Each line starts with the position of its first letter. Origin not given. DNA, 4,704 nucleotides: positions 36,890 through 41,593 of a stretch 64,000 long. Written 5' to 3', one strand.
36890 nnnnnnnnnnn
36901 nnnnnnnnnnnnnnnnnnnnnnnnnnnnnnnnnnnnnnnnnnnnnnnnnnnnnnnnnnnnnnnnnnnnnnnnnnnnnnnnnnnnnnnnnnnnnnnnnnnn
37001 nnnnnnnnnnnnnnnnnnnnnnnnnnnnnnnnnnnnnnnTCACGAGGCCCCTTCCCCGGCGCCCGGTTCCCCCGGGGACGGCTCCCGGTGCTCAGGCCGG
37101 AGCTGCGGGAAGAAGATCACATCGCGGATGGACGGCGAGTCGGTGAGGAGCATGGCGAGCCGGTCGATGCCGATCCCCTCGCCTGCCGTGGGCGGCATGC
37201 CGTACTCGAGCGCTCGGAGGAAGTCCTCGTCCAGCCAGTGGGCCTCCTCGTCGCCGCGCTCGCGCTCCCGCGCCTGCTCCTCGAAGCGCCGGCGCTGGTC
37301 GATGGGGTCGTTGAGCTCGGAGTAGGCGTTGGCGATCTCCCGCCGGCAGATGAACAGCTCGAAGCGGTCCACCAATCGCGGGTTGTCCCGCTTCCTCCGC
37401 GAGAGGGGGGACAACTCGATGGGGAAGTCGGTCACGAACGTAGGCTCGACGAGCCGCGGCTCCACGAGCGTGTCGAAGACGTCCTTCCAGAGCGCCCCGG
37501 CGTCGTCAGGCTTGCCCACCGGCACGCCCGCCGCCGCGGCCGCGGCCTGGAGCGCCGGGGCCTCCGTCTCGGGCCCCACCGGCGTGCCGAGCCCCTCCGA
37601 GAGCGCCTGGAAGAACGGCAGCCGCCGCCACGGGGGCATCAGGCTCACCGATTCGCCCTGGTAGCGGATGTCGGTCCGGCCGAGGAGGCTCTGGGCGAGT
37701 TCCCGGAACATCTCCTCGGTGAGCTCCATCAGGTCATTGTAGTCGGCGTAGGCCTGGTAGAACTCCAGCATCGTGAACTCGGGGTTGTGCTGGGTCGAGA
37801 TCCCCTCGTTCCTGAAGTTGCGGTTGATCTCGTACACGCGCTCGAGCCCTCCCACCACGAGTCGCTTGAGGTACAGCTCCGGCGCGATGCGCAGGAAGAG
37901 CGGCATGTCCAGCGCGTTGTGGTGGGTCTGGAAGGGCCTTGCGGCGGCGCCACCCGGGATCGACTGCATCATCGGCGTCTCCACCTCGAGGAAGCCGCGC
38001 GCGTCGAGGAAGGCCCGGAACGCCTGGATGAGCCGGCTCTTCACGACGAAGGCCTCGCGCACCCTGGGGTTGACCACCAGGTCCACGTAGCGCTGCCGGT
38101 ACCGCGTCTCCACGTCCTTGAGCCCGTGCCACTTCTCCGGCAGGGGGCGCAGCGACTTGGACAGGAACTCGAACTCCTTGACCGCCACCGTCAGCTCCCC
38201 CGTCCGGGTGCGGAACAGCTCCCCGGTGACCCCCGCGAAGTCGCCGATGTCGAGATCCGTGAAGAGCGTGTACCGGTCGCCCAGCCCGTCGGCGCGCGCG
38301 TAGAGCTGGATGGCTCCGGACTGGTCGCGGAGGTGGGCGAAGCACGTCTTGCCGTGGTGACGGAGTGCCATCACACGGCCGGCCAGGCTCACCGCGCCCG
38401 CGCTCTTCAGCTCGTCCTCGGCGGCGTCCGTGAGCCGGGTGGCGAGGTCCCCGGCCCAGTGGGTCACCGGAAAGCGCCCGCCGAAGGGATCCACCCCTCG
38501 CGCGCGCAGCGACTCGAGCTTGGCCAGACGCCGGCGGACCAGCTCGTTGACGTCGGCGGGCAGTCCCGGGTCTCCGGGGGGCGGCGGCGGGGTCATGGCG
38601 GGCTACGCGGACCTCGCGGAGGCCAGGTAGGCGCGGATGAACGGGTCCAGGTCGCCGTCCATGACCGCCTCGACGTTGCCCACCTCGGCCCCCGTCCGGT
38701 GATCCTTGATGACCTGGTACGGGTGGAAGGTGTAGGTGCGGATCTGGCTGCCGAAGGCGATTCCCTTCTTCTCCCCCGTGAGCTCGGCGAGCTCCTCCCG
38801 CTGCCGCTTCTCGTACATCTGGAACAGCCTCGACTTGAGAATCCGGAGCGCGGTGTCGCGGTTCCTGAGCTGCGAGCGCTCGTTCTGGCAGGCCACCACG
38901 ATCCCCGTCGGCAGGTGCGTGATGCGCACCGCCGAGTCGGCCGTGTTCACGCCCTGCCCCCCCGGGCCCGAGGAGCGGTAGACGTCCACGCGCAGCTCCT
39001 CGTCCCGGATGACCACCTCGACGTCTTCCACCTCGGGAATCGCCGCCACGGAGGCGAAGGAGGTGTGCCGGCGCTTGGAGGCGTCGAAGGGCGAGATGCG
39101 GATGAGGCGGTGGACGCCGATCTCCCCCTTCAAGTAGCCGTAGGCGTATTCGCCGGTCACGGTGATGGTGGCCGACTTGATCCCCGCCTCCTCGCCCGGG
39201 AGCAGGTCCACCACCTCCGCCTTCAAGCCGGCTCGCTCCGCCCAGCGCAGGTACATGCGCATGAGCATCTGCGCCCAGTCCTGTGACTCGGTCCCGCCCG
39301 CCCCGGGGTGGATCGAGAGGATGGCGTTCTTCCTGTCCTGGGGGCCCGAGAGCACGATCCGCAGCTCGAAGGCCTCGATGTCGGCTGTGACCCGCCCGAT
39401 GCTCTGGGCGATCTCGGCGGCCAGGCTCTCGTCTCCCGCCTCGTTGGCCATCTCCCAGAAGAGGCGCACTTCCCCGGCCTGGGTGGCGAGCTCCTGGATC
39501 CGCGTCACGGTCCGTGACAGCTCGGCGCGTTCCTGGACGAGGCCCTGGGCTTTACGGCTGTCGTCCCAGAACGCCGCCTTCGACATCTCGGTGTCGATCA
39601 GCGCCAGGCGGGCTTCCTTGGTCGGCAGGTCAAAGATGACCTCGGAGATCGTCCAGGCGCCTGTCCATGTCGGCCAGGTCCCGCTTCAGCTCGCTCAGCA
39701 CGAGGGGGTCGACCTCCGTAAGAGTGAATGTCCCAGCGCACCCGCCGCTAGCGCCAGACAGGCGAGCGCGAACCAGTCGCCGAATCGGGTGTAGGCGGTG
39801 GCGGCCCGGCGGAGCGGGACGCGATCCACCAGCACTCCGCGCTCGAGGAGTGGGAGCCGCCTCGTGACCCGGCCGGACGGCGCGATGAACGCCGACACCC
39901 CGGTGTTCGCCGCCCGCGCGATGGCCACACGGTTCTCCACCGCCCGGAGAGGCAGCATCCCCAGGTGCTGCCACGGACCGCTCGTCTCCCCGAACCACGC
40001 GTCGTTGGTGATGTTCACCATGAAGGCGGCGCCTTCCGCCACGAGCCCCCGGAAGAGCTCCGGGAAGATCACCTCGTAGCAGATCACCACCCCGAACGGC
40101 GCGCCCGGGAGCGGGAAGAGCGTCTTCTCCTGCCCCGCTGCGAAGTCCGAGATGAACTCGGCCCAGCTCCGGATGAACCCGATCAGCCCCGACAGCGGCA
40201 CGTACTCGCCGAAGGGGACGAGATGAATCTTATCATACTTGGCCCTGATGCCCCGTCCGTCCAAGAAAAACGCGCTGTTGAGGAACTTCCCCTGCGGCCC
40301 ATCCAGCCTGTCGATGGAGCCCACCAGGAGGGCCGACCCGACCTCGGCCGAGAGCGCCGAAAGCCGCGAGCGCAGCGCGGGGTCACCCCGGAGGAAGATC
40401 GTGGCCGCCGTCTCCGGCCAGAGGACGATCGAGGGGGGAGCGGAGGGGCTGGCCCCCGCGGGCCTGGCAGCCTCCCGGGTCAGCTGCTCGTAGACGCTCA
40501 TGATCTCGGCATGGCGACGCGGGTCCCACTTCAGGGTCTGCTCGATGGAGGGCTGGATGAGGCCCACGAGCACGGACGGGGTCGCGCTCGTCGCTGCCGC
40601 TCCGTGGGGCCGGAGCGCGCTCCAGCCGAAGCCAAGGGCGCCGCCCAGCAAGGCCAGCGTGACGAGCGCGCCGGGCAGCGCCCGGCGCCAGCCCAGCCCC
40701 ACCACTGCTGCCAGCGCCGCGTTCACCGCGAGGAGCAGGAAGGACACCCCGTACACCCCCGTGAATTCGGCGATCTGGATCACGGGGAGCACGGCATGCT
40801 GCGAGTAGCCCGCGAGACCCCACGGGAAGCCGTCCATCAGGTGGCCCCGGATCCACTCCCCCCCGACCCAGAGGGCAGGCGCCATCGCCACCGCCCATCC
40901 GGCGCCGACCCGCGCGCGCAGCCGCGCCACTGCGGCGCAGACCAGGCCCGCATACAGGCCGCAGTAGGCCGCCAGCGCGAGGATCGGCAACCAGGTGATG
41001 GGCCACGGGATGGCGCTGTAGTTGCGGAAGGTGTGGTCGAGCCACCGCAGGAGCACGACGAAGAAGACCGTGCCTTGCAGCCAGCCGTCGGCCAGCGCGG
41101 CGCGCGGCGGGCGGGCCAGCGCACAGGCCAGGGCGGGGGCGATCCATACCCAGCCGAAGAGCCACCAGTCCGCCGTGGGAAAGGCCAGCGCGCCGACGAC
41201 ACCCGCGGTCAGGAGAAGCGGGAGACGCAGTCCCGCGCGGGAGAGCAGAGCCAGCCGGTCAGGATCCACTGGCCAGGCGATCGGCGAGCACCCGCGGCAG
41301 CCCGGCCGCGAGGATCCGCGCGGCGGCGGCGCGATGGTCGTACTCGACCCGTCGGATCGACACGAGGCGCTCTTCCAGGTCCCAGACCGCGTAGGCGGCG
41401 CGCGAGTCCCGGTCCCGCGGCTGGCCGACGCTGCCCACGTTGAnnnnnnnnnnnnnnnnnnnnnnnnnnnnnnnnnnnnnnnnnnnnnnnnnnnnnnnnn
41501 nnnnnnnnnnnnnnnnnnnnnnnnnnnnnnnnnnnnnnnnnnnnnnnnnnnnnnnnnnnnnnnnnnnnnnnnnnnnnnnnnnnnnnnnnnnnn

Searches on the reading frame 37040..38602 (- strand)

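Call 7: search_protein_families(library=pfam, proteins=[window:37040-38602:-])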
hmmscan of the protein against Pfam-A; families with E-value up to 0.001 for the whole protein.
window:37040-38602:- (520 aa): 3 families
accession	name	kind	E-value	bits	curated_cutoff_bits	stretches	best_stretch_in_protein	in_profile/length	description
PF00152.25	tRNA-synt_2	-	4.3e-93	312.2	25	1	164-501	2-307/308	tRNA synthetases class II (D, K and N)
PF01336.31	tRNA_anti-codon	-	6e-15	55.4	27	1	71-146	1-74/75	OB-fold nucleic acid binding domain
PF01409.25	tRNA-synt_2d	-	0.00011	22.3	19.8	0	256-315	105-163/246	tRNA synthetases class II core domain (F)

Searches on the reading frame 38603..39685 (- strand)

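Call 7: search_protein_families(library=pfam, proteins=[window:38603-39685:-])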
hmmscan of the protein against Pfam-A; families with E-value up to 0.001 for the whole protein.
window:38603-39685:- (360 aa): 2 families
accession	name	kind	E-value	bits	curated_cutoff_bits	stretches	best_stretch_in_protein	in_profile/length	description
PF03462.23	PCRF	-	5.2e-57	193.2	24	1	24-213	2-194/194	PCRF domain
PF00472.26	RF-1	-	2.7e-40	137.4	35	1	221-330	2-116/116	RF-1 domain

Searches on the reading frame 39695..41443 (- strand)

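Call 7: search_protein_families(library=pfam, proteins=[window:39695-41443:-])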
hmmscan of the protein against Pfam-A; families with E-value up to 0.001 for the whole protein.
window:39695-41443:- (582 aa): 2 families
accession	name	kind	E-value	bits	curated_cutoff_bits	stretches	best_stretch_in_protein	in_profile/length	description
PF20154.4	LNT_N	-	1.5e-35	123.2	27.1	1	80-243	1-159/159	Apolipoprotein N-acyltransferase N-terminal domain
PF00795.27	CN_hydrolase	-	3.1e-29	102.5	23.2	1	315-547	18-251/256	Carbon-nitrogen hydrolase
